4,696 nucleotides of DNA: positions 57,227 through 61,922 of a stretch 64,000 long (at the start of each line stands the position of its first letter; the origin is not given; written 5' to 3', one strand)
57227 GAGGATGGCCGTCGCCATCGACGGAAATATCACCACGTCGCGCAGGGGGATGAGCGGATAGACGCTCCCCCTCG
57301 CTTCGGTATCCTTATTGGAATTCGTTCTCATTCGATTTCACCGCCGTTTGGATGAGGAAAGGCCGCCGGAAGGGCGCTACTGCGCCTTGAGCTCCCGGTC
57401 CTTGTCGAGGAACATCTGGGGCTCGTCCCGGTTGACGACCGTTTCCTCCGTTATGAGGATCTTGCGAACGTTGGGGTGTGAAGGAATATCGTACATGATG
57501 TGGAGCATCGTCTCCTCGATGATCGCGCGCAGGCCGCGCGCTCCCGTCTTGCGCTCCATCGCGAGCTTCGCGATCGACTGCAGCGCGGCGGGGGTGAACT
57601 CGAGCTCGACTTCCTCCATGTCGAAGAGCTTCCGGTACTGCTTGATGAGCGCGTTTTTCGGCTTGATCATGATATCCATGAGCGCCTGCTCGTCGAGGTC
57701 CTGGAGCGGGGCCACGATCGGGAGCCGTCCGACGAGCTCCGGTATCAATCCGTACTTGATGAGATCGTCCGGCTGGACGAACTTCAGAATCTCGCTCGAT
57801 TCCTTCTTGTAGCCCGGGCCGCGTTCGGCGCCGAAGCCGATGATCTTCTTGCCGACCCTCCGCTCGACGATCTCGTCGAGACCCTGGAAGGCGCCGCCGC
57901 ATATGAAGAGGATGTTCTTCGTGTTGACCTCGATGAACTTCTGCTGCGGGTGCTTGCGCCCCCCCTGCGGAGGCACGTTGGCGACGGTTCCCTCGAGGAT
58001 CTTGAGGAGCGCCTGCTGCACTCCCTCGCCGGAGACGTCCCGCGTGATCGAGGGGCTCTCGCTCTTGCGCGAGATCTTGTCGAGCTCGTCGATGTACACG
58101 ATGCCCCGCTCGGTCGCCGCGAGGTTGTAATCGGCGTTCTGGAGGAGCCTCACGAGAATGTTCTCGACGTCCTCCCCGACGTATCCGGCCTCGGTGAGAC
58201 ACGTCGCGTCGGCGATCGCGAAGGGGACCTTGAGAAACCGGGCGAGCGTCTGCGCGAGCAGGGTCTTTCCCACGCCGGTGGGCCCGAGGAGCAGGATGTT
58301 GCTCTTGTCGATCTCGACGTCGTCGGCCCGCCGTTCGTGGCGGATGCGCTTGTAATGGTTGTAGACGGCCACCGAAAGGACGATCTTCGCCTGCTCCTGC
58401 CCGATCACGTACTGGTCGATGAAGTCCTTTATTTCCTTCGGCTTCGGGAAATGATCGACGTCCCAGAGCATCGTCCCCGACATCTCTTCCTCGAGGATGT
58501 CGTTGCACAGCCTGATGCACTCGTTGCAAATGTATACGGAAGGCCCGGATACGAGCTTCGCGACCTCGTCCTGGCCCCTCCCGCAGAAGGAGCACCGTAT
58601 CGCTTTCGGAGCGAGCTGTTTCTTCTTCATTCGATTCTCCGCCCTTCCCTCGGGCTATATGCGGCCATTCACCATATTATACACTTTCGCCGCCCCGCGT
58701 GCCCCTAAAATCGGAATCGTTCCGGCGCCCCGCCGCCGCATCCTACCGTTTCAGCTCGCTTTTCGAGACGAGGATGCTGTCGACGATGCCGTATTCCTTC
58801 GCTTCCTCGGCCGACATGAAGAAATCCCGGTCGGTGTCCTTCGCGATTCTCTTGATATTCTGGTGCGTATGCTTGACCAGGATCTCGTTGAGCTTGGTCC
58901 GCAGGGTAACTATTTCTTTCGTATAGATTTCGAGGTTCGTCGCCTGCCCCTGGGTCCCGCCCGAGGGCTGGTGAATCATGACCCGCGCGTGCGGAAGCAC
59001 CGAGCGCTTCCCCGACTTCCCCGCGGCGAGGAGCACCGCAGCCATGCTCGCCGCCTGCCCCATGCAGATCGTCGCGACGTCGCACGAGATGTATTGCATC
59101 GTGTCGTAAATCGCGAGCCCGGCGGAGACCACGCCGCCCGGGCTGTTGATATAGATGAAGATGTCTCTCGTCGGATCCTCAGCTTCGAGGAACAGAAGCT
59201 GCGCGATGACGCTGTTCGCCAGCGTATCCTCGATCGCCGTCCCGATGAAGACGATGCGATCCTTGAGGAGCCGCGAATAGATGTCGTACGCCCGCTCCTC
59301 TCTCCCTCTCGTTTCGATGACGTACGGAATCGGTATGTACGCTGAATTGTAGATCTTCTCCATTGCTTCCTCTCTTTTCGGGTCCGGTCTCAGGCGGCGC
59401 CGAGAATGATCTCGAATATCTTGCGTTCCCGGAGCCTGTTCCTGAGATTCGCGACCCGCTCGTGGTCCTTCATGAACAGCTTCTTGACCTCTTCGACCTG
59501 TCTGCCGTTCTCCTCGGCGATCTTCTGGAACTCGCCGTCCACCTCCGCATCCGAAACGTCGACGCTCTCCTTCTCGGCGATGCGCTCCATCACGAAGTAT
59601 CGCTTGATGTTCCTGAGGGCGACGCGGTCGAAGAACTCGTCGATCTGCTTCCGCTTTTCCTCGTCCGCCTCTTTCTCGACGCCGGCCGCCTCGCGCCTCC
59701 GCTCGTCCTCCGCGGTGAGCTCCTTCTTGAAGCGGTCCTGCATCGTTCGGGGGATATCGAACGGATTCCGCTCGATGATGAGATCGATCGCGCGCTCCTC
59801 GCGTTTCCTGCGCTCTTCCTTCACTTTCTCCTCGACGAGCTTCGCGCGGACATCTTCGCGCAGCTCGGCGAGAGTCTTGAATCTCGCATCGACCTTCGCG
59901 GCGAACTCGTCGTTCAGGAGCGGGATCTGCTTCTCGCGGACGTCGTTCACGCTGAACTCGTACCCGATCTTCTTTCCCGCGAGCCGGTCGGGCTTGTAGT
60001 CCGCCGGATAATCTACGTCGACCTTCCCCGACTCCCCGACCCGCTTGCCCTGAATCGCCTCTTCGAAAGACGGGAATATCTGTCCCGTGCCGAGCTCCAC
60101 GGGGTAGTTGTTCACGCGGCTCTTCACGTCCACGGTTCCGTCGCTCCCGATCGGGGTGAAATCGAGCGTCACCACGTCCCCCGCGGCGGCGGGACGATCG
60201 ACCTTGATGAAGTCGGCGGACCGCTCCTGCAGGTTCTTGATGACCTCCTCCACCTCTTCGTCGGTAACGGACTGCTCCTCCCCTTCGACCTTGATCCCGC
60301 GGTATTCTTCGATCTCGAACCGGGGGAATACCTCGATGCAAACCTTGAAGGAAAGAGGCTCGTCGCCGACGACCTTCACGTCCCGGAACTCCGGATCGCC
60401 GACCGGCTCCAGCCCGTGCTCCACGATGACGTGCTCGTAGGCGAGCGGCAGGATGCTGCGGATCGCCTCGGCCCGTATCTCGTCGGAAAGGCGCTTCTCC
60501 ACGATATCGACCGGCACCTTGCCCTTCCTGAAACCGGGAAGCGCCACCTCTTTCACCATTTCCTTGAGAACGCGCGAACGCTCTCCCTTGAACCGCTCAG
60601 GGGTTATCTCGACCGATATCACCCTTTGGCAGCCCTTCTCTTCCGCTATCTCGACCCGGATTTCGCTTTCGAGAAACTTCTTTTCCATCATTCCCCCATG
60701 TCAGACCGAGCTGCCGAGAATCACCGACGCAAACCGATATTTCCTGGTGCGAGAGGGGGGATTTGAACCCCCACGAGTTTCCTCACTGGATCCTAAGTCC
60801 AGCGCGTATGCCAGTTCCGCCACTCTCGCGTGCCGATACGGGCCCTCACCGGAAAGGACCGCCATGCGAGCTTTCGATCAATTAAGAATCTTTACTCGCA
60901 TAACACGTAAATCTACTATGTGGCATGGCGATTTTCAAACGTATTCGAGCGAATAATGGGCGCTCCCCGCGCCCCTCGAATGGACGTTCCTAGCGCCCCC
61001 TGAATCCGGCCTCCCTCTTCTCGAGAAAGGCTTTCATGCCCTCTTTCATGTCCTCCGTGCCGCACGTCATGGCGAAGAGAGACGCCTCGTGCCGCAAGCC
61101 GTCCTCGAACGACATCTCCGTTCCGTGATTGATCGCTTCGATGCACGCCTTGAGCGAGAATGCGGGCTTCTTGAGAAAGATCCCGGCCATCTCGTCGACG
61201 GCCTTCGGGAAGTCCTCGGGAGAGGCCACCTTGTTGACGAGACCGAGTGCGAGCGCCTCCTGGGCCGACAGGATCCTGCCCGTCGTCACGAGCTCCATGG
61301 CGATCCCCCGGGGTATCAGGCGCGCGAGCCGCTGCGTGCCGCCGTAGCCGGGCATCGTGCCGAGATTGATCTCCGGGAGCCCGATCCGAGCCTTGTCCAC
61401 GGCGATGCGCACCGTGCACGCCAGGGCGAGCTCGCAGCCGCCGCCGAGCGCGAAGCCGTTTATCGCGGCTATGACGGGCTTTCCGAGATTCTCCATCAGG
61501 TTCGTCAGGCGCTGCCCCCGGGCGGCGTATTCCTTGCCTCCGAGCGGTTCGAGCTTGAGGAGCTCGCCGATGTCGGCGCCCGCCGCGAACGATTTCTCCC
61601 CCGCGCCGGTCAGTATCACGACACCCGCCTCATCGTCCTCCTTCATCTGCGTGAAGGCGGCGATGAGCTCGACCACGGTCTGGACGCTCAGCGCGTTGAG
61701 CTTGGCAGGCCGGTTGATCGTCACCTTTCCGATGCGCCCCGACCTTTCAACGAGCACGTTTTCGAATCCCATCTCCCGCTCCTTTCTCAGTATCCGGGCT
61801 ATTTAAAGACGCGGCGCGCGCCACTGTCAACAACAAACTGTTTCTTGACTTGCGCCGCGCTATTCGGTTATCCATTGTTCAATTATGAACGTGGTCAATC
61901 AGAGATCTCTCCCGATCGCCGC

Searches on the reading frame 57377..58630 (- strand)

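Call 21: search_protein_families(library=ncbifam, max_evalue=0.00001, proteins=[window:57377-58630:-])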
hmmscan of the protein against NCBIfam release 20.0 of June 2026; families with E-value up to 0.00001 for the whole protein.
window:57377-58630:- (417 aa): 13 families
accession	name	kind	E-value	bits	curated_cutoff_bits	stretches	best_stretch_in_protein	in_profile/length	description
NF003745.1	PRK05342.1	equivalog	1.3e-195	650.2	359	1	10-413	5-414/418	ATP-dependent Clp protease ATP-binding subunit ClpX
TIGR00382.1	clpX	equivalog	8.8e-194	644.2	370.75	1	10-406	8-413/414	ATP-dependent protease ATP-binding subunit ClpX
TIGR00390.1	hslU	equivalog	1.3e-60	205.6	362.45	3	64-165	3-103/441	ATP-dependent protease ATPase subunit HslU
TIGR02639.1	ClpA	equivalog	4.7e-11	41.6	993.15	0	288-379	628-715/734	ATP-dependent Clp protease ATP-binding subunit ClpA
TIGR03346.1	chaperone_ClpB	equivalog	2.5e-10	39.4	1232.1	0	67-133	559-619/853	ATP-dependent chaperone ClpB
TIGR03345.1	VI_ClpV1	equivalog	1.6e-08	33.4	884.95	0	277-377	735-829/852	type VI secretion system ATPase TssH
TIGR01243.1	CDC48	subfamily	1.7e-07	30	802.65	1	111-206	214-301/733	CDC48 family AAA ATPase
NF003229.0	PRK04195.1-5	equivalog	6.9e-07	28.3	280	1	64-192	13-121/413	replication factor C large subunit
NF003069.1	PRK03992.1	subfamily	8.2e-07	28.5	500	1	110-211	166-258/379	proteasome-activating nucleotidase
TIGR01242.2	TIGR01242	subfamily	1.5e-06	27.4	500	1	111-212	150-242/362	proteasome-activating nucleotidase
NF000868.0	PRK00080.1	equivalog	3.4e-06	26.2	282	1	74-190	27-118/330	Holliday junction branch migration DNA helicase RuvB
NF047748.1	PrtsmActNtasePan1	equivalog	3.5e-06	26.3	750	1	101-212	173-276/405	proteasome-activating nucleotidase Pan1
NF041006.2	cell_div_CdvC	equivalog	5.3e-06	25.6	650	0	111-187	136-211/370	cell division protein CdvC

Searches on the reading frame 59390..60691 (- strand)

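Call 21: search_protein_families(library=ncbifam, max_evalue=0.00001, proteins=[window:59390-60691:-])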
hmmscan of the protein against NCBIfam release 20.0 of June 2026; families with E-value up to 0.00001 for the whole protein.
window:59390-60691:- (433 aa): 2 families
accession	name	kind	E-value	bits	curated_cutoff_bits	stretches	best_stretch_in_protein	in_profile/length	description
TIGR00115.1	tig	equivalog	1.6e-100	336.8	180.2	1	21-430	1-410/410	trigger factor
NF045969.1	trig_like_plasma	equivalog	2.2e-12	46.5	140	1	106-393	76-357/399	trigger factor-related chaperone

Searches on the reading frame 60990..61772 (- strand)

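Call 21: search_protein_families(library=ncbifam, max_evalue=0.00001, proteins=[window:60990-61772:-])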
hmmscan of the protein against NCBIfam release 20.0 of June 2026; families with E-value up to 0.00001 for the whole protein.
window:60990-61772:- (260 aa): 73 families (the best 25 are shown)
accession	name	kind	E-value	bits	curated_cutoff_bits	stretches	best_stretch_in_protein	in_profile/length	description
NF004475.0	PRK05809.1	subfamily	2.5e-85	286.1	394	1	1-259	1-259/260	short-chain-enoyl-CoA hydratase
NF004517.0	PRK05862.1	equivalog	3.7e-70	236.4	396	1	1-259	1-256/257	enoyl-CoA hydratase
NF004634.0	PRK05980.1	equivalog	7.3e-69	232.1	375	1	5-258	4-261/263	crotonase/enoyl-CoA hydratase family protein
NF005803.0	PRK07658.1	equivalog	2.2e-68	230.4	313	1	7-260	5-257/257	enoyl-CoA hydratase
NF007239.0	PRK09674.1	equivalog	8.5e-66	222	371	1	4-260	4-257/257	2,3-dehydroadipyl-CoA hydratase PaaF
NF005802.0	PRK07657.1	equivalog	9.8e-65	218.6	363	1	11-259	11-259/260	enoyl-CoA hydratase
NF051848.1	EnCoAHydtEchA19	equivalog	3.3e-63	213.6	400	1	6-260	2-258/258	enoyl-CoA hydratase EchA19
NF006007.0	PRK08138.1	subfamily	1.3e-62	211.5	355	1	11-260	15-261/261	enoyl-CoA hydratase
NF042430.2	EnCoAhydt_DpgD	equivalog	1.2e-59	201.9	400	1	9-259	2-257/258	enoyl-CoA-hydratase DpgD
NF006100.0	PRK08252.1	subfamily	2.2e-50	171.7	282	1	4-259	3-253/254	crotonase/enoyl-CoA hydratase family protein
NF004840.0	PRK06190.1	equivalog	2.9e-50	171.3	253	1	5-236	5-235/260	enoyl-CoA hydratase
NF004781.0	PRK06127.1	subfamily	1.1e-49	169.6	291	1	5-260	12-269/269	enoyl-CoA hydratase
NF006699.0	PRK09245.1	subfamily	8.8e-48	162.9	354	1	5-259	4-265/266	crotonase/enoyl-CoA hydratase family protein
NF004796.0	PRK06144.1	subfamily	1.4e-47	162.4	272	1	4-260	8-262/262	enoyl-CoA hydratase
NF005864.0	PRK07799.1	equivalog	1.7e-47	161.8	316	1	4-259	8-265/266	crotonase/enoyl-CoA hydratase family protein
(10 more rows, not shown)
